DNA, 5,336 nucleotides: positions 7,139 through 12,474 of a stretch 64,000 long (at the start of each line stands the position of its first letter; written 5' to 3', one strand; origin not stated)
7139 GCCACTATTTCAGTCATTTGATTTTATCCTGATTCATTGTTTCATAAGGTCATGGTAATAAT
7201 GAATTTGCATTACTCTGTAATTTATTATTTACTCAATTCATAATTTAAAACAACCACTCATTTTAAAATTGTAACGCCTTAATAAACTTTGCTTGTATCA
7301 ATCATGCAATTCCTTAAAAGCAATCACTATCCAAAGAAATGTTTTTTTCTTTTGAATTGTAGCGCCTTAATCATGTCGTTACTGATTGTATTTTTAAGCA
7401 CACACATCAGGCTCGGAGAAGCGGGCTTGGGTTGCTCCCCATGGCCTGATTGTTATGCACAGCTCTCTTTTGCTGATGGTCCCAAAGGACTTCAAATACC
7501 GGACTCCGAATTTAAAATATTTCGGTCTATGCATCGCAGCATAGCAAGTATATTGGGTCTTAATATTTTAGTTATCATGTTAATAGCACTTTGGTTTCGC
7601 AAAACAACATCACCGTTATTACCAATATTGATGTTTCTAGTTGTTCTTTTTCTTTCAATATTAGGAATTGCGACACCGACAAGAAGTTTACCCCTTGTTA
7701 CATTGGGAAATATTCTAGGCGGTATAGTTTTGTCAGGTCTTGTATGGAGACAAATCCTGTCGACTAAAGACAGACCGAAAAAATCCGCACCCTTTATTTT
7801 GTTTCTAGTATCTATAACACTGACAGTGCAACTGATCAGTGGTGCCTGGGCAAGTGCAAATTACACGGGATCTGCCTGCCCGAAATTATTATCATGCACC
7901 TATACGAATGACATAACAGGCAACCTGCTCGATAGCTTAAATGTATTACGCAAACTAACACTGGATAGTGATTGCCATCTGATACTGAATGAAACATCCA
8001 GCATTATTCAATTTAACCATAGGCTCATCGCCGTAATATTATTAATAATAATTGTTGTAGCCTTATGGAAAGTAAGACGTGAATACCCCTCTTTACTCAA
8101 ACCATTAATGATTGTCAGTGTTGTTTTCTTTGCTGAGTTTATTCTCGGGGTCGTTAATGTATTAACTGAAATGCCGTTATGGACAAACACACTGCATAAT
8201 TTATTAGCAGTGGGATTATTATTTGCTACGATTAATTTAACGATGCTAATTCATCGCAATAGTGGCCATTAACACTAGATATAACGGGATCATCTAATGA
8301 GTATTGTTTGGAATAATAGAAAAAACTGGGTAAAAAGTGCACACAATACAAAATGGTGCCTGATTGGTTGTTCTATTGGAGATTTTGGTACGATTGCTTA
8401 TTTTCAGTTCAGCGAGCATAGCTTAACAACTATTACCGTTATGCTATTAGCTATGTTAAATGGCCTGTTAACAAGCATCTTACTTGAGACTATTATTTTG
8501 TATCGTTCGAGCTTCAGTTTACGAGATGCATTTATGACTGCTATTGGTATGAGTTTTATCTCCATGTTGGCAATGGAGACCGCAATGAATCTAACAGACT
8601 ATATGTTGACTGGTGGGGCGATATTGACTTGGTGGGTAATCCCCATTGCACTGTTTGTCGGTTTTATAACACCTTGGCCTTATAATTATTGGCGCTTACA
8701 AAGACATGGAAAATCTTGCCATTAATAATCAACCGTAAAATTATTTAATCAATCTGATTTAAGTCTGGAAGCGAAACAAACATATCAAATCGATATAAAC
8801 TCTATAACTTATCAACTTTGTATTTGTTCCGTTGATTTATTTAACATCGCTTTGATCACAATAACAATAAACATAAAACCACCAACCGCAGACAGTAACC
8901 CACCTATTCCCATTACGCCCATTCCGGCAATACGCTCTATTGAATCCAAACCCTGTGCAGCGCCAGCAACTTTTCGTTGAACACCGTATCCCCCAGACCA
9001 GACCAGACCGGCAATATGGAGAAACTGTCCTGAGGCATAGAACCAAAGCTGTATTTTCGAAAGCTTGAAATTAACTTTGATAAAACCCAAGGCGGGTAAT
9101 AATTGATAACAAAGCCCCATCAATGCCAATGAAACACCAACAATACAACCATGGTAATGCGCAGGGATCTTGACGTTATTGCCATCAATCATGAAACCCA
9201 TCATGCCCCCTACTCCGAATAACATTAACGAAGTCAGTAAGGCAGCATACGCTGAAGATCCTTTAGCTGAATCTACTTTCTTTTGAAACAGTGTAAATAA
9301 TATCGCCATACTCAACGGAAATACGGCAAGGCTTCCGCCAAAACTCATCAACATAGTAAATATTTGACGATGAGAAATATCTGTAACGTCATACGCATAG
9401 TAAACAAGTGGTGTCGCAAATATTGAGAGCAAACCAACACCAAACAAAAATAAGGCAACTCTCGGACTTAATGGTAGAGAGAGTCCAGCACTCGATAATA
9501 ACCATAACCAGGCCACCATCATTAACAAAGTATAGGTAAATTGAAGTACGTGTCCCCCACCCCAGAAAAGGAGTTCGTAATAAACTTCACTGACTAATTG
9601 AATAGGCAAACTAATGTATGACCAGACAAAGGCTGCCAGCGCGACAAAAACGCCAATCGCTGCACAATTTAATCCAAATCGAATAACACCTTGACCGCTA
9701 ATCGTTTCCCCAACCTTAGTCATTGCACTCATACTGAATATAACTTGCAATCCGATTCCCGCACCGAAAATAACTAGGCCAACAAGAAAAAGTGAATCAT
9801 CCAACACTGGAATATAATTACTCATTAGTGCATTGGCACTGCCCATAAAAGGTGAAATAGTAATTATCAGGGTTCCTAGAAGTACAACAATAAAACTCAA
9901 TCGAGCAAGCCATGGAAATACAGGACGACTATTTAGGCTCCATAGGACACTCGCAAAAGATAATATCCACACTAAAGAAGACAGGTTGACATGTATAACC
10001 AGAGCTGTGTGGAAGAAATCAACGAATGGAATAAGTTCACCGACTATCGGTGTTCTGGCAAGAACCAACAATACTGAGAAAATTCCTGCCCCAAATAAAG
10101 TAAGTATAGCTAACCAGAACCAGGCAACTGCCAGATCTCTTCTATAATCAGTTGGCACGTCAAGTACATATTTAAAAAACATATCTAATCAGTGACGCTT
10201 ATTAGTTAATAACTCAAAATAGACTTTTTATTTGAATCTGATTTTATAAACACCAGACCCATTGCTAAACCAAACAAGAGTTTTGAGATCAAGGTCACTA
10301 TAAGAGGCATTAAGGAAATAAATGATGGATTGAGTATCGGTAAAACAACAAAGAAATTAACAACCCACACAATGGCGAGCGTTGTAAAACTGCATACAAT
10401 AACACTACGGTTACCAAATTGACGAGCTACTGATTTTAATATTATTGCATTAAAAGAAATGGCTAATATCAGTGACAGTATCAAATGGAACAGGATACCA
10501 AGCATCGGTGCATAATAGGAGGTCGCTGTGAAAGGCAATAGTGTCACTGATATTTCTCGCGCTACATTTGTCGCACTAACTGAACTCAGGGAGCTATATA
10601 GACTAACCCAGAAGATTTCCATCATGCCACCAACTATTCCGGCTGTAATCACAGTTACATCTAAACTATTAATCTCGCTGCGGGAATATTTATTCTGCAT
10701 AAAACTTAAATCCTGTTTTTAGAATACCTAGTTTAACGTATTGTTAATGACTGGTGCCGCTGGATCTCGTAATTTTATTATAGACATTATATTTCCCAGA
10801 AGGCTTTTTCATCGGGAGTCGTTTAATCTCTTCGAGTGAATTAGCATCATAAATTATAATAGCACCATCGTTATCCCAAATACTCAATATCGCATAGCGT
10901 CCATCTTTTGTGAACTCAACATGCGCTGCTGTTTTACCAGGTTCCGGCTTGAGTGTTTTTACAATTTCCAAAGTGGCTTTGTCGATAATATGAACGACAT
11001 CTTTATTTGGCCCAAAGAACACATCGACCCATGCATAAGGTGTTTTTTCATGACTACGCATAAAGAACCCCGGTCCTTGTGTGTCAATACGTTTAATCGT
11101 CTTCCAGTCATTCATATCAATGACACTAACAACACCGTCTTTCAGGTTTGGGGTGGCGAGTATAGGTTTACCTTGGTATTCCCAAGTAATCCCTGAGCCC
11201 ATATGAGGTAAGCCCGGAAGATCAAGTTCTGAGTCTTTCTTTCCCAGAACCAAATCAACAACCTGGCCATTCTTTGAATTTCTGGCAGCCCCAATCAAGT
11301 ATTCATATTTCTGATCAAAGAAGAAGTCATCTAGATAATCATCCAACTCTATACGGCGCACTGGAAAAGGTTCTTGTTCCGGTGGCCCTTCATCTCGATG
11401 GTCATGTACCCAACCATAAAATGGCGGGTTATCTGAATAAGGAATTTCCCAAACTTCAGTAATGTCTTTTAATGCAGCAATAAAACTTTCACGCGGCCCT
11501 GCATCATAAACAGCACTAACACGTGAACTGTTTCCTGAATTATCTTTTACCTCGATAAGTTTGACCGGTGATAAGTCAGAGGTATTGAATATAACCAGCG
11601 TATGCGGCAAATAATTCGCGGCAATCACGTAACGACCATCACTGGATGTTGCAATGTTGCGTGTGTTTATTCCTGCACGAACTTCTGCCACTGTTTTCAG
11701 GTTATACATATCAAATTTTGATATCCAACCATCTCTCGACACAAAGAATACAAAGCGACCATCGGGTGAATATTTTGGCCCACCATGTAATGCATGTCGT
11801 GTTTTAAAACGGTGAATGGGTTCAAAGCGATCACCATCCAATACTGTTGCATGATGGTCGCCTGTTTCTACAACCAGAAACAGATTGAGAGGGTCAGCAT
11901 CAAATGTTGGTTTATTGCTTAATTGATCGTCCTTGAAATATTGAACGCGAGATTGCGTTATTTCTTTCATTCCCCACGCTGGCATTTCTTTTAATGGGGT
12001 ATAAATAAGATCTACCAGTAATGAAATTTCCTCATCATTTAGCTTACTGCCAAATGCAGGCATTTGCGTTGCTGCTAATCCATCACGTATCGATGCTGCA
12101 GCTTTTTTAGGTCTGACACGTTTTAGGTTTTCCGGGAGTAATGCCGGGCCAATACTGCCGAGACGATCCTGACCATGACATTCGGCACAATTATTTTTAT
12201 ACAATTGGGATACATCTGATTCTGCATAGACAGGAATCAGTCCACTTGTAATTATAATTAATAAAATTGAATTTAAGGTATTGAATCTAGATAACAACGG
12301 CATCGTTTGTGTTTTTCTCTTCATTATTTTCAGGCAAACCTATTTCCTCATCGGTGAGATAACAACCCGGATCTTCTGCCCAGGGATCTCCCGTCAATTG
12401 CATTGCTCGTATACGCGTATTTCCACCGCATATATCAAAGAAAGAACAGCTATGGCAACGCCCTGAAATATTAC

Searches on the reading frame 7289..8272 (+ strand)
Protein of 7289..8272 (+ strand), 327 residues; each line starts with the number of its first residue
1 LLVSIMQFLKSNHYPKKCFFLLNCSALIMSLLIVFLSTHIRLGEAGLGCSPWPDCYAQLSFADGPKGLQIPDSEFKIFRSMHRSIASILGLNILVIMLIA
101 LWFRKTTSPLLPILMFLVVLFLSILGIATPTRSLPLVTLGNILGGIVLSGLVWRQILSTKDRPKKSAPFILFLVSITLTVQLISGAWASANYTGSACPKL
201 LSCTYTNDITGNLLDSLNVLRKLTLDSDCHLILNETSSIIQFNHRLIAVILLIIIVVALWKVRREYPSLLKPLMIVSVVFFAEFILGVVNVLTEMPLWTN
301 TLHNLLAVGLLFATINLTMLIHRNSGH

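Call 54: search_protein_families(library=pfam, proteins=[window:7289-8272:+], max_evalue=0.001)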
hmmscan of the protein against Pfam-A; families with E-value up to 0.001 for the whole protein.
window:7289-8272:+ (327 aa): 1 family
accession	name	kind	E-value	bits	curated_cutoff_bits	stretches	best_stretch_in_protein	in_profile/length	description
PF02628.20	COX15-CtaA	-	2.3e-31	109.5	29.9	1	26-314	7-321/322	Cytochrome oxidase assembly protein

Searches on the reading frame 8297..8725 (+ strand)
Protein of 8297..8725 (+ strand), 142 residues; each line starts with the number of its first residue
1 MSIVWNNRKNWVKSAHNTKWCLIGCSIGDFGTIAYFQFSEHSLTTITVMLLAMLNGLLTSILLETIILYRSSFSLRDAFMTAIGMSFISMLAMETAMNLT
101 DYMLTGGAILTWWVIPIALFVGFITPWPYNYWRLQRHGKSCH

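Call 54: search_protein_families(library=pfam, proteins=[window:8297-8725:+], max_evalue=0.001)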
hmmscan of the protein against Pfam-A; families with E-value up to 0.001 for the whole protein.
window:8297-8725:+ (142 aa): 1 family
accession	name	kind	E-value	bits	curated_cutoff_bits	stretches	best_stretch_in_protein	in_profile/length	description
PF14342.11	DUF4396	-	3e-36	125.3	27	1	11-139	2-141/141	Domain of unknown function (DUF4396)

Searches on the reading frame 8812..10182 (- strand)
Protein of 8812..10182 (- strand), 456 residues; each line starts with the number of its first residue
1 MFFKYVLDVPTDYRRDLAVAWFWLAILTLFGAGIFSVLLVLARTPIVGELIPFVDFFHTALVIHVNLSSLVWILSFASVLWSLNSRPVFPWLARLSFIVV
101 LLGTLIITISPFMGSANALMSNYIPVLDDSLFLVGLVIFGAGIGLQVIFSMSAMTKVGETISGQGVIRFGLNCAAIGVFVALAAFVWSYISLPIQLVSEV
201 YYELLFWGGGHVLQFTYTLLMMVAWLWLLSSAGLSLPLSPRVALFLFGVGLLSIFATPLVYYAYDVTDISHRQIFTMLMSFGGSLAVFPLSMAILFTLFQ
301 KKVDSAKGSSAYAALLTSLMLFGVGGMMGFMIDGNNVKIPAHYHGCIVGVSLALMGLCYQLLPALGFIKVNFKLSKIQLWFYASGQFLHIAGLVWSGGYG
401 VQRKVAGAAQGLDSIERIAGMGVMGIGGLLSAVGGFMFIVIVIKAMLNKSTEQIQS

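Call 54: search_protein_families(library=pfam, proteins=[window:8812-10182:-], max_evalue=0.001)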
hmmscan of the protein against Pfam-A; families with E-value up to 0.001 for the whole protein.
window:8812-10182:- (456 aa): 1 family
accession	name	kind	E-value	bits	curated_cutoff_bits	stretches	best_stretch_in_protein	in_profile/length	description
PF00115.25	COX1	-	2.1e-17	63.6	34.8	1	17-420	2-425/436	Cytochrome C and Quinol oxidase polypeptide I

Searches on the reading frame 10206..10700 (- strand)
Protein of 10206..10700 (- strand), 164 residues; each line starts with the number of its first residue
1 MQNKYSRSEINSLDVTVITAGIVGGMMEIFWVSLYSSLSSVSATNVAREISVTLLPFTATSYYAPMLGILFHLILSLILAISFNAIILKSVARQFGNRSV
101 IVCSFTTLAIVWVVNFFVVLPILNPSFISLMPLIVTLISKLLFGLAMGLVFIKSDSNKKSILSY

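Call 54: search_protein_families(library=pfam, proteins=[window:10206-10700:-], max_evalue=0.001)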
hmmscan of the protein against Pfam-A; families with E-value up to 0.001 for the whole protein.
window:10206-10700:- (164 aa): 1 family
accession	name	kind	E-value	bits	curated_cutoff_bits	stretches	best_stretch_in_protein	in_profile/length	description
PF11085.13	YqhR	-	0.00039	20.8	27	1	7-148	11-147/165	Conserved membrane protein YqhR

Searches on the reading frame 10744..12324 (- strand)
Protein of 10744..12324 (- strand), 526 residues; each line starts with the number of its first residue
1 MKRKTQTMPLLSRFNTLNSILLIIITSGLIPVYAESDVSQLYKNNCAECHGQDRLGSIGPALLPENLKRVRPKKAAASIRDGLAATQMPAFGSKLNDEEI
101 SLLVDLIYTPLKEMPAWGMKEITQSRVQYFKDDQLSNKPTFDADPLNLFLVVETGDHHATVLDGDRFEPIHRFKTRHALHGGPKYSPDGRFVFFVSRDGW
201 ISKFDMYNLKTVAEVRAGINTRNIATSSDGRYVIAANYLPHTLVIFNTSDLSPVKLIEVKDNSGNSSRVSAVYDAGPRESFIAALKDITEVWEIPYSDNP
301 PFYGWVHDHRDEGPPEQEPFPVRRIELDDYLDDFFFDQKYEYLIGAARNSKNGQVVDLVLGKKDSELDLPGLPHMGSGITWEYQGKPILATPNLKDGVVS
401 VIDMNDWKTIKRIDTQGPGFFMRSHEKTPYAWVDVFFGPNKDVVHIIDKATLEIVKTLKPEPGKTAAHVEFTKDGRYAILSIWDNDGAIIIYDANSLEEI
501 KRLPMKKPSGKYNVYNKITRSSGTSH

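Call 54: search_protein_families(library=pfam, proteins=[window:10744-12324:-], max_evalue=0.001)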
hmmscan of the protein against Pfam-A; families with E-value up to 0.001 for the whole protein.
window:10744-12324:- (526 aa): 7 families
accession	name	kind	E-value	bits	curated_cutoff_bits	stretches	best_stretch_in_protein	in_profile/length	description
PF02239.22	Cytochrom_D1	-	2e-118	395.6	25.5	1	144-517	2-368/368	Cytochrome D1 heme domain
PF13442.11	Cytochrome_CBB3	-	1.1e-12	48.5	27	1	39-105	7-66/68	Cytochrome C oxidase, cbb3-type, subunit III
PF25174.1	Beta-prop_THOC3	-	2.5e-11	43.5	305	2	135-260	131-254/272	THOC3 beta-propeller domain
PF23414.1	Beta-prop_EML_2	-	6.3e-08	32.8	90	0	145-234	49-140/266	Echinoderm microtubule-associated protein second beta-propeller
PF24817.1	WD40_WDHD1_1st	-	5.6e-06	26.2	109.9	0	395-506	148-263/291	WDHD1 first WD40 domain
PF12894.13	ANAPC4_WD40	-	6.2e-05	23.6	22.9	0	454-508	29-81/91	Anaphase-promoting complex subunit 4 WD40 domain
PF00034.26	Cytochrom_C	-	8.1e-05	24.3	21.3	0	39-106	5-85/90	Cytochrome c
